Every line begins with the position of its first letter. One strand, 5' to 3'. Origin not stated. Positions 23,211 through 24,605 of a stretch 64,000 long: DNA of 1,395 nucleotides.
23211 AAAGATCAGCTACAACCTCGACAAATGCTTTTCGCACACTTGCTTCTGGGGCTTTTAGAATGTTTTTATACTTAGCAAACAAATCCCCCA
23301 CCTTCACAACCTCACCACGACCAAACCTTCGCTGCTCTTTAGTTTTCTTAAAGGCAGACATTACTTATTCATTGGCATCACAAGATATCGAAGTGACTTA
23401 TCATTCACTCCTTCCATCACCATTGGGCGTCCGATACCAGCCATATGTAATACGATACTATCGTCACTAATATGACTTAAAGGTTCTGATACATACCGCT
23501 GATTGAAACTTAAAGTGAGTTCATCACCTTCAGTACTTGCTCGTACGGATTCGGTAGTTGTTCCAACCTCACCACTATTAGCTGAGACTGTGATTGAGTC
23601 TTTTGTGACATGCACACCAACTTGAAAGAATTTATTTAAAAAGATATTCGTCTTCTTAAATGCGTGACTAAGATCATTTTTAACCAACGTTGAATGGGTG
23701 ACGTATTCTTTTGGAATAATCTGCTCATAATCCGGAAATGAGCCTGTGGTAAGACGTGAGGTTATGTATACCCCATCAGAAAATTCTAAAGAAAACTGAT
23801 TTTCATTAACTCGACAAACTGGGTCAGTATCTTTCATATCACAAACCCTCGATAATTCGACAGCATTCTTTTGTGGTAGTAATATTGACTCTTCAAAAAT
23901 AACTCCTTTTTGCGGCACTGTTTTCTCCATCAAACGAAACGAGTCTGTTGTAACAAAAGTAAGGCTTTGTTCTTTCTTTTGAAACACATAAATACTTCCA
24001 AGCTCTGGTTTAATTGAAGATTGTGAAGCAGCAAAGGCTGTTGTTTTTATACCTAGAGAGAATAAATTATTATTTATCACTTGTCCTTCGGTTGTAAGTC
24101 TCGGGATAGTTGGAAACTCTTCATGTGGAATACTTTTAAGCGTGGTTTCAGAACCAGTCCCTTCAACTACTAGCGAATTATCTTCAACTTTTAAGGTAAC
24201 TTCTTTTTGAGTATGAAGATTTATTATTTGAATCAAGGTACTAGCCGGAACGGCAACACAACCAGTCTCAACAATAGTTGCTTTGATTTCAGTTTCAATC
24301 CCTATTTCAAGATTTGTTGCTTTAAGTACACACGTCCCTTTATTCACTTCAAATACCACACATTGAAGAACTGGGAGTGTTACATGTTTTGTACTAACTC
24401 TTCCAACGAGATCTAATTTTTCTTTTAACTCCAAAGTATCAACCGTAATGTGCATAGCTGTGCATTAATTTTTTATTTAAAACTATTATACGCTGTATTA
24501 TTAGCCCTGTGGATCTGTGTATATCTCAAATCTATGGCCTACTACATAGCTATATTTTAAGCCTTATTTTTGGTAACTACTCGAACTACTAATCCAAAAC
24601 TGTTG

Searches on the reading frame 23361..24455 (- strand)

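Call 7: search_protein_families(library=pfam, proteins=[window:23361-24455:-], max_evalue=0.01)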
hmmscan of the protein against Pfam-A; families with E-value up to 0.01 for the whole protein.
window:23361-24455:- (364 aa): 4 families
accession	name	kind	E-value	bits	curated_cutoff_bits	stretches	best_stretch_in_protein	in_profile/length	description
PF02768.20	DNA_pol3_beta_3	-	1.6e-22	80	27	1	245-362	2-120/121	DNA polymerase III beta subunit, C-terminal domain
PF00712.24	DNA_pol3_beta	-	2.6e-17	63.5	24.4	1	1-118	1-120/120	DNA polymerase III beta subunit, N-terminal domain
PF02767.21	DNA_pol3_beta_2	-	1.5e-16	61.1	27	1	127-242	2-116/116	DNA polymerase III beta subunit, central domain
PF22759.1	E217_GP41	-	0.01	15.5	27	0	47-162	146-263/279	Baseplate hub gp41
